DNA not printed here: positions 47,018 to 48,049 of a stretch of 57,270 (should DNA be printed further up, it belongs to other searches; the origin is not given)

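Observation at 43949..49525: Uncharacterised operon: two stand-alone YrdC/Sua5-fold proteins bracketing a PqqC/TenA-like haem-oxygenase-fold protein, an amidohydrolase_2 enzyme and an MFS transporter, under a divergent TetR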

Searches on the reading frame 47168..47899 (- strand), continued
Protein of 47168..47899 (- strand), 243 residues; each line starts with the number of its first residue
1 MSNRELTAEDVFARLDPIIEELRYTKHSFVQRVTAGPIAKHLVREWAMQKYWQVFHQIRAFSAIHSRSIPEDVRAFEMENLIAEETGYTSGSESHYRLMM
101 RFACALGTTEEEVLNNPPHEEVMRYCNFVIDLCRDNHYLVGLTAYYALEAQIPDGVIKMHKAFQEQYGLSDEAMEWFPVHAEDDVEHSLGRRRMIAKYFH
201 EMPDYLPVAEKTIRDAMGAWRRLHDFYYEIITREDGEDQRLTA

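Call 58: search_protein_families(library=pfam, proteins=[L014:5044-6102:+, L014:6069-7448:+, L014:7445-8119:+, L014:8074-9345:+, L014:9851-11797:+, L014:11794-12870:+, L014:12867-14102:+, L014:14099-15334:+, L014:16203-17834:+, L012:4472-8755:+], max_evalue=0.001)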
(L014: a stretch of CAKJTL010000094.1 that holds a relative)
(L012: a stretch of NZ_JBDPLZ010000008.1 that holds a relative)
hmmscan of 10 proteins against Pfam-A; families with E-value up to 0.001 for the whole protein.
L014:5044-6102:+ (352 aa): 4 families
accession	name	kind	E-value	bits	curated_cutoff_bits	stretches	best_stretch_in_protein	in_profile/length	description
PF12698.13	ABC2_membrane_3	-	3.3e-26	92.6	31.6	1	36-341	3-346/347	ABC-2 family transporter protein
PF01061.29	ABC2_membrane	-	1.1e-17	64.7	26.9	1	151-313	44-210/211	ABC-2 type transporter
PF12679.13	ABC2_membrane_2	-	1.5e-12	47.8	27.2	1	21-282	2-202/283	ABC-2 family transporter protein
PF12730.13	ABC2_membrane_4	-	1.5e-07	32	27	1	126-249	24-149/179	ABC-2 family transporter protein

L014:6069-7448:+ (459 aa): 1 family
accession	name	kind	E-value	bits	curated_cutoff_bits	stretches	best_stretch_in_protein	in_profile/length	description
PF00067.27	p450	-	2.2e-22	79.9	22.8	2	327-416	327-425/462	Cytochrome P450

L014:7445-8119:+ (224 aa): 1 family
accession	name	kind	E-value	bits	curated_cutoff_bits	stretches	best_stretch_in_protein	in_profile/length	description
PF02627.25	CMD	-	6.6e-06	26.5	23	0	95-154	21-79/84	Carboxymuconolactone decarboxylase family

L014:8074-9345:+ (423 aa): 1 family
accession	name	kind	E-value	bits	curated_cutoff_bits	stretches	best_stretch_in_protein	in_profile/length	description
PF00067.27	p450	-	9.1e-23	81.2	22.8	2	300-395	327-432/462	Cytochrome P450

L014:9851-11797:+ (648 aa): 1 family
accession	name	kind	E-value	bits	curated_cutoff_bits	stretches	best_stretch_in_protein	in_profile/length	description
PF00501.34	AMP-binding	-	1.5e-49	169.3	29.9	1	94-483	12-383/384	AMP-binding enzyme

L014:11794-12870:+ (358 aa): 1 family
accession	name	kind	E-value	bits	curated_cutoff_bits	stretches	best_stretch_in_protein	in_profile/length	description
PF01040.23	UbiA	-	7.6e-27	94.6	34.2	1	27-257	2-227/250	UbiA prenyltransferase family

L014:12867-14102:+ (411 aa): 4 families
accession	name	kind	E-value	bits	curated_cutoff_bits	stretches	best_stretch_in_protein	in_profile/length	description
PF00441.29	Acyl-CoA_dh_1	-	4.1e-39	134.6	22.4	1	249-396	3-148/150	Acyl-CoA dehydrogenase, C-terminal domain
PF02770.24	Acyl-CoA_dh_M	-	3e-15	56.6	33.3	1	144-231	1-92/97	Acyl-CoA dehydrogenase, middle domain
PF08028.16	Acyl-CoA_dh_2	-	1.3e-12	48.6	22.7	1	263-379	2-126/134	Acyl-CoA dehydrogenase, C-terminal domain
PF02771.21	Acyl-CoA_dh_N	-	2.6e-09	37.9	22.9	1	36-139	7-112/113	Acyl-CoA dehydrogenase, N-terminal domain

L014:14099-15334:+ (411 aa): 3 families
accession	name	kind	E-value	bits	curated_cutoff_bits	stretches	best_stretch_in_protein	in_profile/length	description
PF07993.18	NAD_binding_4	-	4.9e-23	82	20.1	1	87-267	64-257/258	Male sterility protein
PF01370.27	Epimerase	-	3.6e-10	40.1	20.9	1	5-275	2-228/240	NAD dependent epimerase/dehydratase family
PF04321.23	RmlD_sub_bind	-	1.8e-09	37.5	27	1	111-221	52-154/287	RmlD substrate binding domain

L014:16203-17834:+ (543 aa): 1 family
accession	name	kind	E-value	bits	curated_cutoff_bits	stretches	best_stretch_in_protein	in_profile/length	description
PF00391.29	PEP-utilizers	-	1.9e-18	66.3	23.1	1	468-536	3-72/72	PEP-utilising enzyme, mobile domain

L012:4472-8755:+ (1427 aa): 5 families
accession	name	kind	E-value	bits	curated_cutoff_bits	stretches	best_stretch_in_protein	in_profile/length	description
PF03704.23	BTAD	-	4.8e-33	115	22.1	1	475-594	27-146/146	Bacterial transcriptional activator domain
PF13191.12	AAA_16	-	3.1e-26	93.3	32.6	1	621-772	2-161/167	AAA ATPase domain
PF00486.34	Trans_reg_C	-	1.5e-09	38.3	26.2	1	382-455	7-77/77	Transcriptional regulatory protein, C terminal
PF13401.12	AAA_22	-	3.2e-06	27.9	27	1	643-769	7-113/130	AAA domain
PF13424.12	TPR_12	-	6.4e-05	23.5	30.1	0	1199-1264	8-75/77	Tetratricopeptide repeat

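Call 69: find_related_loci(query=A1, collection=metagenome_contigs, flank=8000)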
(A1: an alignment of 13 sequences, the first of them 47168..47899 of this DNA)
Query A1 (243 aa) in metagenome_contigs; peptide patterns used: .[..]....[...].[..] (x = any residue, [..] = any of these).
73 stretches matched a pattern; 15 encode a relative of the query (tblastn E <= 1e-3); 15 distinct loci.
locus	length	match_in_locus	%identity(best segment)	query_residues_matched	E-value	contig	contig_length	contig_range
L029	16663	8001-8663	43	12-232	2e-63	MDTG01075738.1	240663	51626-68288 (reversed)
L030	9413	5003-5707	40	5-238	1e-56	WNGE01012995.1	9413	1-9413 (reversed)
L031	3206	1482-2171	40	7-237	1e-50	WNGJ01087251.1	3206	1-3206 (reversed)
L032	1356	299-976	37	6-231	1e-51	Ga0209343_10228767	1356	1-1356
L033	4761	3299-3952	37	14-232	2e-49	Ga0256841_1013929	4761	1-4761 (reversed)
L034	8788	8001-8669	38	9-231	3e-47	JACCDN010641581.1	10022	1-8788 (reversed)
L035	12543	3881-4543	34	11-230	8e-45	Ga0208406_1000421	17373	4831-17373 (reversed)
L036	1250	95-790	36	3-234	5e-45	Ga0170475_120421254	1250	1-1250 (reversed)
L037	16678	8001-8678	36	6-232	1e-42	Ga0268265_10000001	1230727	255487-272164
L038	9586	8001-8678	36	6-232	1e-42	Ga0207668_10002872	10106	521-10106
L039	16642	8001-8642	37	18-232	2e-41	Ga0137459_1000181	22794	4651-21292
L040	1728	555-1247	35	2-231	1e-40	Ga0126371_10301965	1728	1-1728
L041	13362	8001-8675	34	6-231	2e-39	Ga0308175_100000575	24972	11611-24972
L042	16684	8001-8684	40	6-233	2e-50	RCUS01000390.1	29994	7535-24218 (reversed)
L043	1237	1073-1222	44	19-68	5e-8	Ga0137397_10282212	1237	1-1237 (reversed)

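Call 74: search_protein_families(library=pfam, proteins=[L035:7492-8124:+, L035:10805-12028:+, L035:869-1369:-, L037:8681-10279:+, L037:10682-12397:+, L039:1663-4416:+, L039:9051-11327:+, L039:13078-15453:+, L042:13713-14843:+, L042:14840-16684:+], max_evalue=0.001)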
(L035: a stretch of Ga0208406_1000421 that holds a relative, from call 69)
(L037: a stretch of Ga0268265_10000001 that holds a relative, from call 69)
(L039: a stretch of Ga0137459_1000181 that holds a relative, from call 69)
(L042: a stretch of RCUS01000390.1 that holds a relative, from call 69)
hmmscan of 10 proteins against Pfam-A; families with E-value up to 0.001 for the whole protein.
L035:7492-8124:+ (210 aa): 1 family
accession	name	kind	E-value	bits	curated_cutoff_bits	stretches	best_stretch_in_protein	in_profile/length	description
PF01161.25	PBP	-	1.9e-24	87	24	1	32-200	10-135/135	Phosphatidylethanolamine-binding protein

L035:10805-12028:+ (407 aa): 2 families
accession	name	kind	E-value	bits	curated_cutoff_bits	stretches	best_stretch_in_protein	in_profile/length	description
PF13437.12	HlyD_3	-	1.8e-08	35.5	22.2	1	281-347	9-77/106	HlyD family secretion protein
PF16576.10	HlyD_D23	-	1.9e-07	31.1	30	1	245-346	79-184/214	Barrel-sandwich domain of CusB or HlyD membrane-fusion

L035:869-1369:- (166 aa): 1 family
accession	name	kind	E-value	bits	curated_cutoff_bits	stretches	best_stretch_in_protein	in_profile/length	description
PF07883.17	Cupin_2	-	8e-14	51.6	27.2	1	44-116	2-69/70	Cupin domain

L037:8681-10279:+ (532 aa): 1 family
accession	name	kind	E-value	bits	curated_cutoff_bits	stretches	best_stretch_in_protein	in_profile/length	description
PF04909.20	Amidohydro_2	-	2.7e-13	50.8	26.4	1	172-336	49-184/289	Amidohydrolase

L037:10682-12397:+ (571 aa): 2 families
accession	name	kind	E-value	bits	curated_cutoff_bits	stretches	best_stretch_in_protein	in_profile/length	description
PF00501.34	AMP-binding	-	4.6e-62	210.5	29.9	1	14-397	5-384/384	AMP-binding enzyme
PF23024.1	AMP-dom_DIP2-like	-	1.3e-09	38.5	27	1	438-540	2-95/110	Disco-interacting protein 2-like, AMP domain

L039:1663-4416:+ (917 aa): 2 families
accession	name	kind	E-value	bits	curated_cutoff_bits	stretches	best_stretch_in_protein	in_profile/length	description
PF00202.27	Aminotran_3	-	3.1e-60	204.4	30.5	1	43-525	11-399/403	Aminotransferase class-III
PF01488.26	Shikimate_DH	-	3.1e-06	27.8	24.3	1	725-827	12-122/138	Shikimate / quinate 5-dehydrogenase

L039:9051-11327:+ (758 aa): 2 families
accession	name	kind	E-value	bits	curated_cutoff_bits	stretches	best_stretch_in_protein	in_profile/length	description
PF00501.34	AMP-binding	-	8e-62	209.7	29.9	1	262-614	4-384/384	AMP-binding enzyme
PF13193.12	AMP-binding_C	-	8.2e-14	52.7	24.5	1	664-740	1-76/76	AMP-binding enzyme C-terminal domain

L039:13078-15453:+ (791 aa): 7 families
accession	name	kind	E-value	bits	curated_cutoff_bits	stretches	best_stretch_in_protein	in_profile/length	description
PF00069.31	Pkinase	-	1.1e-44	153.3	31.7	1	94-349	2-259/263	Protein kinase domain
PF13191.12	AAA_16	-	5.5e-30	105.5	32.6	1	369-551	1-167/167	AAA ATPase domain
PF07714.23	PK_Tyr_Ser-Thr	-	5.5e-26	91.9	23.1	1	95-351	3-258/258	Protein tyrosine and serine/threonine kinase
PF17667.7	Pkinase_fungal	-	5.6e-06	25.8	24.1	1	197-266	288-363/387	Fungal protein kinase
PF05729.18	NACHT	-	5.9e-05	23.4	26.7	0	394-416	2-24/167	NACHT domain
PF13401.12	AAA_22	-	7.2e-05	23.5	27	0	394-544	7-114/130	AAA domain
PF03109.22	ABC1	-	0.00048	19.8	22.9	0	166-243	146-215/244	ABC1 atypical kinase-like domain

L042:13713-14843:+ (376 aa): 4 families
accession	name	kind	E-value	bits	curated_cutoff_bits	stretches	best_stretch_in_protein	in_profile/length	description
PF13343.11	SBP_bac_6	-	3.5e-25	89.3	24.6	1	120-354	18-243/245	Bacterial extracellular solute-binding protein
PF13416.11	SBP_bac_8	-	6.3e-22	79.1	27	1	76-339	1-271/279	Bacterial extracellular solute-binding protein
PF13531.11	SBP_bac_11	-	8.5e-20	71.9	25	1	63-317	2-219/227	Bacterial extracellular solute-binding protein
PF01547.30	SBP_bac_1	-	1.5e-18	68.3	26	1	75-317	11-307/307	Bacterial extracellular solute-binding protein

L042:14840-16684:+ (615 aa): 1 family
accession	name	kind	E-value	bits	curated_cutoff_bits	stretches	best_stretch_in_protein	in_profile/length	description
PF00528.27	BPD_transp_1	-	7.6e-14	52.3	26.4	1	241-431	1-178/184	Binding-protein-dependent transport system inner membrane component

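Call 81: predict_structure(alignment_id=A1)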
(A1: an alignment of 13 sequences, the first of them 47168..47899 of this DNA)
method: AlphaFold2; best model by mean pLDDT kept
length: 243 residues; sequences in the alignment: 13
mean_pLDDT: 94.4   pTM: 0.90
mean pLDDT of the five models: 94.4, 94.2, 93.8, 93.8, 93.6
residues with pLDDT >= 90: 224; 70-90: 7; 50-70: 7; < 50: 5
segments of 3 or more residues with pLDDT < 50: 241-243
pLDDT, mean of each block of 10 residues (from residue 1): 80 98 94 96 98 97 97 97 90 97 98 98 98 98 98 95 97 97 95 98 97 98 98 72 41
secondary structure, 60 per line:
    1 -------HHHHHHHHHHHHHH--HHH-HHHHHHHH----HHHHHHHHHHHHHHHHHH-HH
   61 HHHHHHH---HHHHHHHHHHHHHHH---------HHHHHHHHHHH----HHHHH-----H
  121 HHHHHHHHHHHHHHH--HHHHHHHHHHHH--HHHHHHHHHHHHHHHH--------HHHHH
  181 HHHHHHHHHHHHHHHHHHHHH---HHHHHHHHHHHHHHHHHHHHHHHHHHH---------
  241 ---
elements in order: H8-21 H28-35 H40-57 H59-67 H71-85 H95-105 H110-114 H120-135 H138-149 H152-167 H176-201 H205-231

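Call 84: fold_search(model_id=the predicted structure, library=pdb)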
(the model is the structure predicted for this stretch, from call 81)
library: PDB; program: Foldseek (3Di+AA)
matches with E <= 10: 825; with E <= 0.001: 97
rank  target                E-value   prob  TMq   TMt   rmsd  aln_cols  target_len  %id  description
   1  8va9_A                8.1e-11  1.00  0.81  0.91   1.8       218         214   25  Crystal structure of FeII/MnII CtCADD from Chlamydia trachomatis (released 2024-11-06)
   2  8vag_A                8.1e-11  1.00  0.80  0.90   2.0       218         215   25  Crystal structure of MnII/MnII CtCADD from Chlamydia trachomatis (released 2024-11-06)
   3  1rcw_A                1.5e-10  1.00  0.80  0.91   2.0       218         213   24  Crystal structure of CT610 from Chlamydia trachomatis (released 2004-05-04)
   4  1rcw_B                2.2e-10  1.00  0.80  0.90   2.0       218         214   24  Crystal structure of CT610 from Chlamydia trachomatis (released 2004-05-04)
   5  4lqx_A                7.8e-08  1.00  0.72  0.59   6.0       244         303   19  Crystal structure of a TENA/THI-4 domain-containing protein (SSO2700) from Sulfolobus solfataricus P2 at 2.34 A resolu (released 2013-09-04)
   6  4lqx_B                2.0e-07  1.00  0.70  0.57   6.3       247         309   18  Crystal structure of a TENA/THI-4 domain-containing protein (SSO2700) from Sulfolobus solfataricus P2 at 2.34 A resolu (released 2013-09-04)
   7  3dde_A                2.9e-07  1.00  0.73  0.76   3.4       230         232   14  Crystal structure of a domain of unknown function with a heme oxygenase-like fold (sden_3740) from shewanella denitrif (released 2008-06-24)
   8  7twa_D                5.4e-07  1.00  0.73  0.79   3.4       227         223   17  Crystal structure of apo BesC from Streptomyces cattleya (released 2022-04-13)
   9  7twa_C                5.7e-07  1.00  0.73  0.79   3.4       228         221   17  Crystal structure of apo BesC from Streptomyces cattleya (released 2022-04-13)
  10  7twa_B                6.2e-07  1.00  0.75  0.81   2.7       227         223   17  Crystal structure of apo BesC from Streptomyces cattleya (released 2022-04-13)
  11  3dde_B                6.5e-07  1.00  0.72  0.75   3.5       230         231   14  Crystal structure of a domain of unknown function with a heme oxygenase-like fold (sden_3740) from shewanella denitrif (released 2008-06-24)
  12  7twa_A                8.1e-07  1.00  0.73  0.79   3.2       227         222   17  Crystal structure of apo BesC from Streptomyces cattleya (released 2022-04-13)
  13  1otw_A                1.4e-06  1.00  0.80  0.77   2.8       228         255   10  Crystal structure of PqqC in complex with PQQ and a putative H2O2 (released 2004-05-11)
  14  3hlx_A                2.0e-06  1.00  0.81  0.77   2.7       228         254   10  Crystal Structure of PqqC Active Site Mutant Y175F in Complex with PQQ (released 2010-05-12)
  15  2gm8_A                3.0e-06  1.00  0.65  0.71   4.2       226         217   14  TenA Homolog/Thi-4 Thiaminase complexed with product 4-amino-5-hydroxymethyl-2-methylpyrimidine (released 2006-04-18)
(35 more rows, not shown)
